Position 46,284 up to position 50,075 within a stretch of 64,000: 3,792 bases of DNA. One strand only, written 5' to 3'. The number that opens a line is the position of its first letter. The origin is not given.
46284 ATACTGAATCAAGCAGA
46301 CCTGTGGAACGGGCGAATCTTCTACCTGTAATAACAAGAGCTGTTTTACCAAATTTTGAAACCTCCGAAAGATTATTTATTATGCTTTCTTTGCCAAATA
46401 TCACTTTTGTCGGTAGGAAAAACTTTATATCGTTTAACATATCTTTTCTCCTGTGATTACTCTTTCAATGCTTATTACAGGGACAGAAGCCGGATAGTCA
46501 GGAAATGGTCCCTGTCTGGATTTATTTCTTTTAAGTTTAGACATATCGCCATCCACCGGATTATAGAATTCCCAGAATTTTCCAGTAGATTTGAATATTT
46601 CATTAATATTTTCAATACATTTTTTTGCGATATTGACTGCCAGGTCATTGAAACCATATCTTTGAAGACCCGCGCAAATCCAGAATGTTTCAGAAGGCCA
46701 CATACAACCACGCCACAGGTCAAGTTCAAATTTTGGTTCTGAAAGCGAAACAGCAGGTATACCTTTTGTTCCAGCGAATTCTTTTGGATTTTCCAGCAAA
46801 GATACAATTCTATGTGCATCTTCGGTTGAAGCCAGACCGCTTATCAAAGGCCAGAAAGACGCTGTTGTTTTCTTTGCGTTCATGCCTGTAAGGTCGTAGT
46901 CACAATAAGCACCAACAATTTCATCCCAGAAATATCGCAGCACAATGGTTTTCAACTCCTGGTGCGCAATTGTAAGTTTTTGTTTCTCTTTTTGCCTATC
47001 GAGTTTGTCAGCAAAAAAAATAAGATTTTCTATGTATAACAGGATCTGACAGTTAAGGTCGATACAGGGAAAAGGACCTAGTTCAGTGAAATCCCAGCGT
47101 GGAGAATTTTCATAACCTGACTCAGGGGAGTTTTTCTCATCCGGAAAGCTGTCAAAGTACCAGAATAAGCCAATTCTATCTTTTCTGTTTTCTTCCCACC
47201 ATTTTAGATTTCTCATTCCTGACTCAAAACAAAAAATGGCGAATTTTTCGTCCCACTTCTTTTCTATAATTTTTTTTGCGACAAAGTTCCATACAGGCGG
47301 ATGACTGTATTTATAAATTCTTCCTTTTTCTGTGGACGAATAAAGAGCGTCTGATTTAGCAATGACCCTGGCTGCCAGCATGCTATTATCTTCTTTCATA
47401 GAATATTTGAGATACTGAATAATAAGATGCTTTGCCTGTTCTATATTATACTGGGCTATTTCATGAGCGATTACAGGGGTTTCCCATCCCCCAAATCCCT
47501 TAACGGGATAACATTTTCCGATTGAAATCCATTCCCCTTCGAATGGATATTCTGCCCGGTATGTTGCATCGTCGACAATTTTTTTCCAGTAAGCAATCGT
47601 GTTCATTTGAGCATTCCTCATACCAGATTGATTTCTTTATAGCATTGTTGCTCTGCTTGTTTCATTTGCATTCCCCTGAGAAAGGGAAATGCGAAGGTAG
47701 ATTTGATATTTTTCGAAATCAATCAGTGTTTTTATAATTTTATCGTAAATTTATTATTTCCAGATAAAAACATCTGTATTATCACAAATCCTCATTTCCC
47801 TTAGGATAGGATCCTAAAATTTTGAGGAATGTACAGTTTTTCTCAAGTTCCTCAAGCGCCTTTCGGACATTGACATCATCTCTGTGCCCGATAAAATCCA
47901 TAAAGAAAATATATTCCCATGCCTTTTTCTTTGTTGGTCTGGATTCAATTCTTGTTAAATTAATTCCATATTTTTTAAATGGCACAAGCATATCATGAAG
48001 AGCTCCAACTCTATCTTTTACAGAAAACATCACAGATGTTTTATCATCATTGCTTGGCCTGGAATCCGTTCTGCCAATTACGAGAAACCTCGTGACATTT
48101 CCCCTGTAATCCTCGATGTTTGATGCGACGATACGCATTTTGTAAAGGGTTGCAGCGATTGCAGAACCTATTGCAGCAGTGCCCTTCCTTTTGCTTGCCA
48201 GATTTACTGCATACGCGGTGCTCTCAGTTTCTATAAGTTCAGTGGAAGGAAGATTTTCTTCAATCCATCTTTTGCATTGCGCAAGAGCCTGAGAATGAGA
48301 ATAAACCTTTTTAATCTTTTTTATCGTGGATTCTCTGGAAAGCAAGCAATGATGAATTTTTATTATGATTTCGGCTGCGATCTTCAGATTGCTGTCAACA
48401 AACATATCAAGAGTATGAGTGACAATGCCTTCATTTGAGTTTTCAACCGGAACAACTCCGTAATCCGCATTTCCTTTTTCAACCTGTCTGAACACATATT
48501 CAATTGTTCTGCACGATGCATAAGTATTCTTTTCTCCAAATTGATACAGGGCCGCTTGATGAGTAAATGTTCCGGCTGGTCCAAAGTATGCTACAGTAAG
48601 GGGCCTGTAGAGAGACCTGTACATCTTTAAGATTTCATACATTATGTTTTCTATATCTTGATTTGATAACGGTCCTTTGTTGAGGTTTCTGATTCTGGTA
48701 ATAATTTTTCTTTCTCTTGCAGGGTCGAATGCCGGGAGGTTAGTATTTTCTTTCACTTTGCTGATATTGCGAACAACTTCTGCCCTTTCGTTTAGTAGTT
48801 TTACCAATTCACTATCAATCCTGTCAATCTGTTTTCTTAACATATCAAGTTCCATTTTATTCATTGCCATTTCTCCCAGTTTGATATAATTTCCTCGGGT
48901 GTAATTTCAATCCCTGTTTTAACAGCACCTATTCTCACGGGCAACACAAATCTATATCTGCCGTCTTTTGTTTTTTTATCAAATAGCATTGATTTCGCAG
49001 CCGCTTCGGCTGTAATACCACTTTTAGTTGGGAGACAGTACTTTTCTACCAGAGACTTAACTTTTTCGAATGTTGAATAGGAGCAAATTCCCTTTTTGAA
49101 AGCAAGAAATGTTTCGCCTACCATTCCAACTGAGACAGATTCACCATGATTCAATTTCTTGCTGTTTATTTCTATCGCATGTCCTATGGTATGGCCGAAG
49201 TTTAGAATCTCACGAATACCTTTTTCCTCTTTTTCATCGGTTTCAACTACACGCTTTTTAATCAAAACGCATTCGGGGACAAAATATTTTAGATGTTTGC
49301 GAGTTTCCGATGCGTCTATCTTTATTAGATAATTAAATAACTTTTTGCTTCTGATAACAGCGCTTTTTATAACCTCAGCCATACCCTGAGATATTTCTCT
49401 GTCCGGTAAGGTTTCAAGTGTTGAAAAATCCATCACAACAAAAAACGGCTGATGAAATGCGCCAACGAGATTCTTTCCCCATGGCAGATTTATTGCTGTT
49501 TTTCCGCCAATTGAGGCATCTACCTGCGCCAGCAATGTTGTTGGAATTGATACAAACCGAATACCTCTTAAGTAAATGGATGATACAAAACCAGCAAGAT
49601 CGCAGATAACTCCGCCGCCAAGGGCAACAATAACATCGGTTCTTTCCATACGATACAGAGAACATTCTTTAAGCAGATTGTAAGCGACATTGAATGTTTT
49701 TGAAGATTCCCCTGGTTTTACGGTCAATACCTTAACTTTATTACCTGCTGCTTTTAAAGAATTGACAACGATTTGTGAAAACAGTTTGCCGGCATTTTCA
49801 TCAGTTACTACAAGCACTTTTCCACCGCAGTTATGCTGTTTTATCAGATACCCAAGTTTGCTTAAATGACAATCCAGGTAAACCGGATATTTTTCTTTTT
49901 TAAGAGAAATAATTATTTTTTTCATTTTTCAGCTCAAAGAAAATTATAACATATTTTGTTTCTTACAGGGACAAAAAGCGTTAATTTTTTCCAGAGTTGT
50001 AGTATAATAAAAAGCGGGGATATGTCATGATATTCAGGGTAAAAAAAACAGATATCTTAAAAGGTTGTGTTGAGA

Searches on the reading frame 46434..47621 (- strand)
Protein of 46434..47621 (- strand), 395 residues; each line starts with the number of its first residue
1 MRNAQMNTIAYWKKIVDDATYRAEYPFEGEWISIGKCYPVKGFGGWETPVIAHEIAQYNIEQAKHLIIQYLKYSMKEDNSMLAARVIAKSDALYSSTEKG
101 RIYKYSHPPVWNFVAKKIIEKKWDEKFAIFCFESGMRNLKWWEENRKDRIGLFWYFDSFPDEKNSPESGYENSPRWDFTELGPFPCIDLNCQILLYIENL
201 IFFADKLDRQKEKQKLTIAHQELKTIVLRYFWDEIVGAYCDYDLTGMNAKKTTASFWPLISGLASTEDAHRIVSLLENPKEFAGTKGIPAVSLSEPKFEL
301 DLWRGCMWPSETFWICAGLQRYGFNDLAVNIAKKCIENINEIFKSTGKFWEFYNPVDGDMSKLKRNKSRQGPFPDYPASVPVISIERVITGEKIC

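Call 69: search_protein_families(library=pfam, proteins=[window:46434-47621:-], max_evalue=0.00001)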
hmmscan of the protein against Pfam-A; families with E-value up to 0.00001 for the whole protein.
window:46434-47621:- (395 aa): 3 families
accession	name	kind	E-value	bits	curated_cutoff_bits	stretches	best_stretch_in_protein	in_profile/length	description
PF22422.2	MGH1-like_GH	-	1.3e-30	107.6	27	1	46-362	7-349/356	Mannosylglycerate hydrolase MGH1-like glycoside hydrolase domain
PF01204.24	Trehalase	-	1.3e-19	71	21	1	186-356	306-479/512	Trehalase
PF03200.22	Glyco_hydro_63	-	3e-08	33.4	22.4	0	255-361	350-474/492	Glycosyl hydrolase family 63 C-terminal domain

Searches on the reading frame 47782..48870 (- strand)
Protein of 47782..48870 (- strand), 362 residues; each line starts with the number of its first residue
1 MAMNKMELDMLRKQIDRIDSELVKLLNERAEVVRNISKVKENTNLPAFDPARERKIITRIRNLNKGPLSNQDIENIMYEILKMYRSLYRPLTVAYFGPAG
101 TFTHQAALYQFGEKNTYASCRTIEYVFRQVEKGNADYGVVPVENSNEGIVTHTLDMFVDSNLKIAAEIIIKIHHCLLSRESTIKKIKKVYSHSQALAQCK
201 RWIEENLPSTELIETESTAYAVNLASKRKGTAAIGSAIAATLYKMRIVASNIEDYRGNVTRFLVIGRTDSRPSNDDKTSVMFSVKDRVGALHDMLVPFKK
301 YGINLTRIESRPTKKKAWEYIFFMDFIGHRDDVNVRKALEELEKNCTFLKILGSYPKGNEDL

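Call 69: search_protein_families(library=pfam, proteins=[window:47782-48870:-], max_evalue=0.00001)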
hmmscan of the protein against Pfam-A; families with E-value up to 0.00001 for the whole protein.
window:47782-48870:- (362 aa): 3 families
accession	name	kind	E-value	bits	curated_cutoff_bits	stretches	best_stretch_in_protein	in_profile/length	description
PF00800.23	PDT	-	3.4e-67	226.2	25.2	1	93-268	1-179/181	Prephenate dehydratase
PF01817.26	CM_2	-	4.1e-22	78.6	27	1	11-87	1-78/80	Chorismate mutase type II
PF01842.31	ACT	-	1.4e-13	50.7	27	1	278-343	1-65/66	ACT domain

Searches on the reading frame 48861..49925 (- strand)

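Call 69: search_protein_families(library=pfam, proteins=[window:48861-49925:-], max_evalue=0.00001)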
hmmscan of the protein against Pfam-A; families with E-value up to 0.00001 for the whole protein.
window:48861-49925:- (354 aa): 4 families
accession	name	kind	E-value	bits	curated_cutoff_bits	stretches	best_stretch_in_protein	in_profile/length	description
PF01761.26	DHQ_synthase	-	2.4e-45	153.3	24.2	1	67-179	2-114/115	3-dehydroquinate synthase N-terminal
PF24621.2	DHQS_C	-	6.7e-37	127.1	27.6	1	181-319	1-144/144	3-dehydroquinate synthase C-terminal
PF13685.12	Fe-ADH_2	-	9.6e-14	52.1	28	1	21-131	7-108/149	Iron-containing alcohol dehydrogenase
PF00465.25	Fe-ADH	-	6.1e-11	42.6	31.3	1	21-130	11-130/168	Iron-containing alcohol dehydrogenase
